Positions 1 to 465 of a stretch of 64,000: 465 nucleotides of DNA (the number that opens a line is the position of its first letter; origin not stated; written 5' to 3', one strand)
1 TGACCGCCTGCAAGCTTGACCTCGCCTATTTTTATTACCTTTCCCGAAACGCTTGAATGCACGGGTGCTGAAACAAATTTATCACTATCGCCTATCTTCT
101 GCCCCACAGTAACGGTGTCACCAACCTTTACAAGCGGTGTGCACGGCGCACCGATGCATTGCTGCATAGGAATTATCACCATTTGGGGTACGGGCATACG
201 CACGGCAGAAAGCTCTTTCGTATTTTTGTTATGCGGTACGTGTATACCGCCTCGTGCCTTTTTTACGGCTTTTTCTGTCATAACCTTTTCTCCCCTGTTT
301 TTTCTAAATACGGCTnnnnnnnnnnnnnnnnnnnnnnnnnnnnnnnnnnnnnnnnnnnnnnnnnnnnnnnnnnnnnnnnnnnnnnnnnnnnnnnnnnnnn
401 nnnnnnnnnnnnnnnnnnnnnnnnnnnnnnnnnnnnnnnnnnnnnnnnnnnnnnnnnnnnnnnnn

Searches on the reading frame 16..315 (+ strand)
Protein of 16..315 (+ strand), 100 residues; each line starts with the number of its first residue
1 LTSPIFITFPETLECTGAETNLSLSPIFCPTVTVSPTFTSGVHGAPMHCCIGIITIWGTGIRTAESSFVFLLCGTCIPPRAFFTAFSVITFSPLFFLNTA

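Call 96: search_protein_families(library=padloc, alignment_id=A9, max_evalue=0.00001)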
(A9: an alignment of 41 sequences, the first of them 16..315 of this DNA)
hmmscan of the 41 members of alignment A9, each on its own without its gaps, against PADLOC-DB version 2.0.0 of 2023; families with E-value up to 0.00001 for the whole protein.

A. member 1, window:16-315:+ (100 aa): 0 families

B. families by the number of members that match (of 41 scanned): 7 families
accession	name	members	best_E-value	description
PDLC04135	mad3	1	3e-25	mads_3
PDLC02203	MzaA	1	7.4e-18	-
PDLC04734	PDC-M62A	1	9.4e-09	-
PDLC04140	mad8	1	9.6e-08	mads_8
PDLC00284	PtuA1|PtuA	1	2.8e-07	AAA ATPase domain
PDLC02335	AbiLi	1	1.2e-06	AbiLi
PDLC00299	PtuA1|PtuA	1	6.2e-06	AAA ATPase domain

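Call 97: search_protein_families(library=pfam, alignment_id=A9, max_evalue=1e-10)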
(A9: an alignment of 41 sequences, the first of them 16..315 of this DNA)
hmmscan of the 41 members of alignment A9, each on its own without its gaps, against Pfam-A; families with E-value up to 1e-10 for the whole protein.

A. member 1, window:16-315:+ (100 aa): 0 families

B. families by the number of members that match (of 41 scanned): 55 families (the first 25 are shown)
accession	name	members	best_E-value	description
PF01408.29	GFO_IDH_MocA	2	4.7e-32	Oxidoreductase family, NAD-binding Rossmann fold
PF12822.12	ECF_trnsprt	2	4.9e-30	ECF transporter, substrate-specific component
PF22725.1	GFO_IDH_MocA_C3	2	3e-25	GFO/IDH/MocA C-terminal domain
PF02894.22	GFO_IDH_MocA_C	2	2.1e-19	Oxidoreductase family, C-terminal alpha/beta domain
PF08903.17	DUF1846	1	7.3e-179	Domain of unknown function DUF1846, N-terminal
PF00133.28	tRNA-synt_1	1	3.9e-149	tRNA synthetases class I (I, L, M and V)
PF02424.20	ApbE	1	3e-69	ApbE family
PF00557.29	Peptidase_M24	1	7.8e-69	Metallopeptidase family M24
PF17389.8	Bac_rhamnosid6H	1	6.4e-64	Bacterial alpha-L-rhamnosidase 6 hairpin glycosidase domain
PF02386.22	TrkH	1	1.8e-61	Cation transport protein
PF12831.13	FAD_oxidored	1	1.2e-56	FAD dependent oxidoreductase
PF20921.3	DUF1846_C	1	1.4e-55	Domain of unknown function DUF1846, C-terminal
PF02254.24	TrkA_N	1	1e-51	TrkA-N domain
PF03553.21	Na_H_antiporter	1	4.5e-50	Na+/H+ antiporter family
PF03629.24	SASA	1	1.1e-48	Carbohydrate esterase, sialic acid-specific acetylesterase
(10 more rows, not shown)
